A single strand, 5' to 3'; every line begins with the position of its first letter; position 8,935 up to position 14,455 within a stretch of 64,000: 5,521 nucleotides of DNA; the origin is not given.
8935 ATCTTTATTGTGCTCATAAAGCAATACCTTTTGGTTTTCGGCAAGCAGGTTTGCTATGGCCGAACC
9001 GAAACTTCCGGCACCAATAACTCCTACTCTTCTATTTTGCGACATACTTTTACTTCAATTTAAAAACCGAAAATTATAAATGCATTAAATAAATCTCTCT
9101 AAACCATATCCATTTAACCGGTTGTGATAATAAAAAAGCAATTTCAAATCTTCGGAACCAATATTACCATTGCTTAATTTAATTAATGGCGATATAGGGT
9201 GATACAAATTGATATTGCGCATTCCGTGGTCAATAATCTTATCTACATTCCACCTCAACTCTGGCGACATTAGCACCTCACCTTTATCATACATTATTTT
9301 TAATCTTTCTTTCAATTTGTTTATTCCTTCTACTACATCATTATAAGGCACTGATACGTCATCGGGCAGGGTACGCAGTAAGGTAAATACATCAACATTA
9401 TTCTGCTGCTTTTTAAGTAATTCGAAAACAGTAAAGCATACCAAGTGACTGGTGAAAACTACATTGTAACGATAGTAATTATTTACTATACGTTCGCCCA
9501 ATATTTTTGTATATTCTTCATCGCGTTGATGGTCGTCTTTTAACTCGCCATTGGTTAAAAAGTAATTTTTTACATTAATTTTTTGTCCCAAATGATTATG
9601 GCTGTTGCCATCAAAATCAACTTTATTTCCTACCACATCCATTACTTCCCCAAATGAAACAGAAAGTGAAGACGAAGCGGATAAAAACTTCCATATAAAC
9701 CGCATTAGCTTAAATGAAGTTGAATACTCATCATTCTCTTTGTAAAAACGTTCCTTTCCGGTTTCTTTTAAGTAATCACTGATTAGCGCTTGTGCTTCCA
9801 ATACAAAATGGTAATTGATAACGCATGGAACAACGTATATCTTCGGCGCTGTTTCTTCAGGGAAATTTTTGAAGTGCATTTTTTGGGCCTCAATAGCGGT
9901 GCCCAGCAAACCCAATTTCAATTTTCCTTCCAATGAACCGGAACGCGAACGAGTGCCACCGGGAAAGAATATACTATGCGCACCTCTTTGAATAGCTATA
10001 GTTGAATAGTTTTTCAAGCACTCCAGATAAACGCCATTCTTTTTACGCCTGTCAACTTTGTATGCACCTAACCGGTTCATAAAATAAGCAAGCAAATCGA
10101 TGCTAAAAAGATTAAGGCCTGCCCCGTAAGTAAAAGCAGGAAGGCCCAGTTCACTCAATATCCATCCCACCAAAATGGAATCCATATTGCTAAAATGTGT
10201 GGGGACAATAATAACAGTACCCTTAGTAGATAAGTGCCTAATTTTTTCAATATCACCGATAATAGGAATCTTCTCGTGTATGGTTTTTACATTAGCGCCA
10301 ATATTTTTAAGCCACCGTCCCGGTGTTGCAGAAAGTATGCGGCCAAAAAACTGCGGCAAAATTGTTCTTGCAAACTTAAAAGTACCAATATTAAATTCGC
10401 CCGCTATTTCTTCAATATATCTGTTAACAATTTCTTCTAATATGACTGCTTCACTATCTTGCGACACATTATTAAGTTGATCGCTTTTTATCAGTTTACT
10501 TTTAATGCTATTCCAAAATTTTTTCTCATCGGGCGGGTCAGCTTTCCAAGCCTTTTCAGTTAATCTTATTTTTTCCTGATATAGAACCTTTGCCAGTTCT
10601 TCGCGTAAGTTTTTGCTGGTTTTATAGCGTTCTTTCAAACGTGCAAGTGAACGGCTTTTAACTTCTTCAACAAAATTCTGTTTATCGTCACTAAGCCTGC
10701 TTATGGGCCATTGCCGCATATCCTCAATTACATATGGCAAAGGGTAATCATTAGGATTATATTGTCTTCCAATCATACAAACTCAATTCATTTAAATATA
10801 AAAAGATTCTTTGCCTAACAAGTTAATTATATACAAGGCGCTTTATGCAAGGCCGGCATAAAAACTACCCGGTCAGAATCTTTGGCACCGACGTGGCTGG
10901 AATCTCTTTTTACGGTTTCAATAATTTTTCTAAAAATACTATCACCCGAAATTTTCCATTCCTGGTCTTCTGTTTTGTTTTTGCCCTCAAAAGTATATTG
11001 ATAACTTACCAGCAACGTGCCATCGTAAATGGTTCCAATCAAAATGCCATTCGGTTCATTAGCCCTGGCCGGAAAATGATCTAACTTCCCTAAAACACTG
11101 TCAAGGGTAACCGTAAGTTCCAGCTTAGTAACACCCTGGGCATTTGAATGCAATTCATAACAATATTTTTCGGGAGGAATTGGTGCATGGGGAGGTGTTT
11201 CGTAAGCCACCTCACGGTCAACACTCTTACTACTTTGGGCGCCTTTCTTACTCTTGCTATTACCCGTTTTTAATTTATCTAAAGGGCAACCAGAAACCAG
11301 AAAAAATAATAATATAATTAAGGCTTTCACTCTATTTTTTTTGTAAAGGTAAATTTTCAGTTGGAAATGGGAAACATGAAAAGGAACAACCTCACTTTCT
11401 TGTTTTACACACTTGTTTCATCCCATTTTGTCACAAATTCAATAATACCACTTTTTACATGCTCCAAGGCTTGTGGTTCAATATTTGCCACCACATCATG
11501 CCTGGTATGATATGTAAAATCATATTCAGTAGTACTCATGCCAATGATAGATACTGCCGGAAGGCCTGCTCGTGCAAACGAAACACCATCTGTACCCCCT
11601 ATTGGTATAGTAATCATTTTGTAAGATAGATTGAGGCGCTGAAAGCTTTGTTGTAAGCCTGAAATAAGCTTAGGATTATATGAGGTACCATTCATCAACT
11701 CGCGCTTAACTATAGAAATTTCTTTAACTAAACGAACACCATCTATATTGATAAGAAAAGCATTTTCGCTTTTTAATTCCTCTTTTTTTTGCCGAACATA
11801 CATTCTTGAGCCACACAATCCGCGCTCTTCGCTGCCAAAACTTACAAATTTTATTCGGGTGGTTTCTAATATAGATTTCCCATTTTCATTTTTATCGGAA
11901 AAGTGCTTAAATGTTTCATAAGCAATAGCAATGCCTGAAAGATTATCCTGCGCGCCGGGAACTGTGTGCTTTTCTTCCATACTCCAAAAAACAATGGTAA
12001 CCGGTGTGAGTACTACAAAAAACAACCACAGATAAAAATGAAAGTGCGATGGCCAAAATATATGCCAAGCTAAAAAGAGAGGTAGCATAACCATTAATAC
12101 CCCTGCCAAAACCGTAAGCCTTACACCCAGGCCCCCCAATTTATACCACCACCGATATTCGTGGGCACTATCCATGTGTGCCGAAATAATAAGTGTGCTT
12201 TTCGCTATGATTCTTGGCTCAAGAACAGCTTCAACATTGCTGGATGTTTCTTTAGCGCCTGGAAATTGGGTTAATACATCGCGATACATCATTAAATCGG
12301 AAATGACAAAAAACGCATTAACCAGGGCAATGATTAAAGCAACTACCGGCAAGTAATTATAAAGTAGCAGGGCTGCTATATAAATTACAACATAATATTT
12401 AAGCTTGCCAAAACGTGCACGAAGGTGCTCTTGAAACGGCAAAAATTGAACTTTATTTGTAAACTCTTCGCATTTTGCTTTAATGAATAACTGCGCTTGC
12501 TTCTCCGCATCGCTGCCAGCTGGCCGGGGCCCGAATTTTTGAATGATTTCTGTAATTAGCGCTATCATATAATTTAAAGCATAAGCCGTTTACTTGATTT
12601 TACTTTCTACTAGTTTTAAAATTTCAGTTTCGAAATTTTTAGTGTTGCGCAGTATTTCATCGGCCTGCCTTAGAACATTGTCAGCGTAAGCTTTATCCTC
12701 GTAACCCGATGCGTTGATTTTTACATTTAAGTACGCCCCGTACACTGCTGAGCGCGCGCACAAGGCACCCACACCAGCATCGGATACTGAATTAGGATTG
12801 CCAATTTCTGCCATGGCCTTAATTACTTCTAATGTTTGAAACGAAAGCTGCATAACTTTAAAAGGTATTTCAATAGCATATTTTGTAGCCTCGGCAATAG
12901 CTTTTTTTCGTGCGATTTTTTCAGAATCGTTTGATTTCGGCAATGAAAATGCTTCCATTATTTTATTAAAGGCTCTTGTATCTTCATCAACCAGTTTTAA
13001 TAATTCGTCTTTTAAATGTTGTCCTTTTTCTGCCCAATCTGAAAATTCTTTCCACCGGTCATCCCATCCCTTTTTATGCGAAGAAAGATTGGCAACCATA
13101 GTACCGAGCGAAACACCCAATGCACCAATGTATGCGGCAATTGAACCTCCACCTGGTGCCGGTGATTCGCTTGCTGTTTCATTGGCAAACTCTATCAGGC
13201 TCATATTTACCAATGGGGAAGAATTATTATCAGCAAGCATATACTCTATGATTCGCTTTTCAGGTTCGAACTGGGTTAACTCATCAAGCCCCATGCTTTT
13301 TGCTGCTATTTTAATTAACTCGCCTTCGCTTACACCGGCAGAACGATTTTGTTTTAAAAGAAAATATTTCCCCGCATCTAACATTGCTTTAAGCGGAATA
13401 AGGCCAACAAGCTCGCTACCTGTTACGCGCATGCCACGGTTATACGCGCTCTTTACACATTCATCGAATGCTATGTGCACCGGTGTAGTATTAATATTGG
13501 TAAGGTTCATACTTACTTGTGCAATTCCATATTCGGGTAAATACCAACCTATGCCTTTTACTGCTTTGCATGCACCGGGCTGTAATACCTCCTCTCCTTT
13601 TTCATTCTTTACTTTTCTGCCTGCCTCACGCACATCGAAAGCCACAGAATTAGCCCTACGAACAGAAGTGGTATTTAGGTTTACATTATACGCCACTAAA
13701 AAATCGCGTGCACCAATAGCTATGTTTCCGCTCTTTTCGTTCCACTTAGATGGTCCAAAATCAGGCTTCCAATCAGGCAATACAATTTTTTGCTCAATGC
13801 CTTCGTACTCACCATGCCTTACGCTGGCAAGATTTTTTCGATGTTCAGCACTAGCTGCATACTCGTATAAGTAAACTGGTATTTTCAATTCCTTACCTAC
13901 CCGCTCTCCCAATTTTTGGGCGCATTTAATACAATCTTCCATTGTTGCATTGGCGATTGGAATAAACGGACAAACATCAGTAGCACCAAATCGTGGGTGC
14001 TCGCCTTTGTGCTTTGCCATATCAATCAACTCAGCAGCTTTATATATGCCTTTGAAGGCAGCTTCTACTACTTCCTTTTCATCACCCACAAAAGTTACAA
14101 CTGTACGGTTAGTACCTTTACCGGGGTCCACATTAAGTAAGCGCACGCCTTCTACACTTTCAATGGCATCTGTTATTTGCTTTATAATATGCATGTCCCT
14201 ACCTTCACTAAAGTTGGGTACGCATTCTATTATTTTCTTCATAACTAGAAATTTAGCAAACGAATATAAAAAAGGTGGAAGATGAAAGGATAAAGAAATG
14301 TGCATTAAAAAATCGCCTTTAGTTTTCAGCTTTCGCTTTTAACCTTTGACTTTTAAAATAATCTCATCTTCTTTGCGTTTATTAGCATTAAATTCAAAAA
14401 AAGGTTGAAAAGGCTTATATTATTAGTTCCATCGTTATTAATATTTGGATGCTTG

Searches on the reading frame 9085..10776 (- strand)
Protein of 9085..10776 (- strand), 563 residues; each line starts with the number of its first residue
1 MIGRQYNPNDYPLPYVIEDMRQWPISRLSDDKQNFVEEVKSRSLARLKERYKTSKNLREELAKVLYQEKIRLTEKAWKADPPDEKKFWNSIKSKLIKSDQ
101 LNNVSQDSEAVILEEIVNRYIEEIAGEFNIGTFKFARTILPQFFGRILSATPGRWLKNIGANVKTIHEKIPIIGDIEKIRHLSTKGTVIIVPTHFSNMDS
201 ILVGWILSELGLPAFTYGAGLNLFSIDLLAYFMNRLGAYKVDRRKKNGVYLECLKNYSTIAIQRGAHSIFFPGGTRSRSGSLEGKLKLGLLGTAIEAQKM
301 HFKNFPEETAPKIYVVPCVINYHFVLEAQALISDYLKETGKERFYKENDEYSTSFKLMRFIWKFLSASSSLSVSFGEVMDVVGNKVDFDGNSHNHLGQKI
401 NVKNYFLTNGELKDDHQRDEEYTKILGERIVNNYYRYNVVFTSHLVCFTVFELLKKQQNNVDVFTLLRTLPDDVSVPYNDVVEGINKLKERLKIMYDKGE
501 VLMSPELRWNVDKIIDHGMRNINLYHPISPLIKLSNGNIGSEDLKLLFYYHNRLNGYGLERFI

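Call 48: search_protein_families(library=ncbifam, proteins=[window:9085-10776:-], max_evalue=0.00001)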
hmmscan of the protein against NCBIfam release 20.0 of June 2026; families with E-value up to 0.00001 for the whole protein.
window:9085-10776:- (563 aa): 5 families
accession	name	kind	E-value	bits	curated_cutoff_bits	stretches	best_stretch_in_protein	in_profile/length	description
TIGR03703.1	plsB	equivalog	5.5e-17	61.5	618.5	1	30-378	153-466/799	glycerol-3-phosphate 1-O-acyltransferase PlsB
NF003441.0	PRK04974.1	equivalog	4.1e-15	55.1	610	1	33-380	166-478/823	glycerol-3-phosphate 1-O-acyltransferase PlsB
TIGR00530.1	AGP_acyltrn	subfamily_domain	3.7e-11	42.9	102.95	1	181-298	11-121/130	1-acylglycerol-3-phosphate O-acyltransferase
NF002886.0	PRK03355.1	equivalog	1.3e-07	30.6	721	1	176-331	258-405/787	glycerol-3-phosphate 1-O-acyltransferase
NF008883.0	PRK11915.1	equivalog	3.1e-06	26.1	698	1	175-332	104-253/621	lysophospholipid acyltransferase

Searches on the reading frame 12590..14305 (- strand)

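Call 48: search_protein_families(library=ncbifam, proteins=[window:12590-14305:-], max_evalue=0.00001)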
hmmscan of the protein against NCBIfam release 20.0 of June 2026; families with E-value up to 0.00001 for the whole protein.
window:12590-14305:- (571 aa): 2 families
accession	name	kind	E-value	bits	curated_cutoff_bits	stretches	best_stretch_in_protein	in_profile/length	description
TIGR02024.1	FtcD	equivalog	4.7e-109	364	221.25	1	22-355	1-294/298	glutamate formimidoyltransferase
NF045657.1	MthfCyhylaseFchA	equivalog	4.3e-51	173.3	275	1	369-570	6-207/207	methenyltetrahydrofolate cyclohydrolase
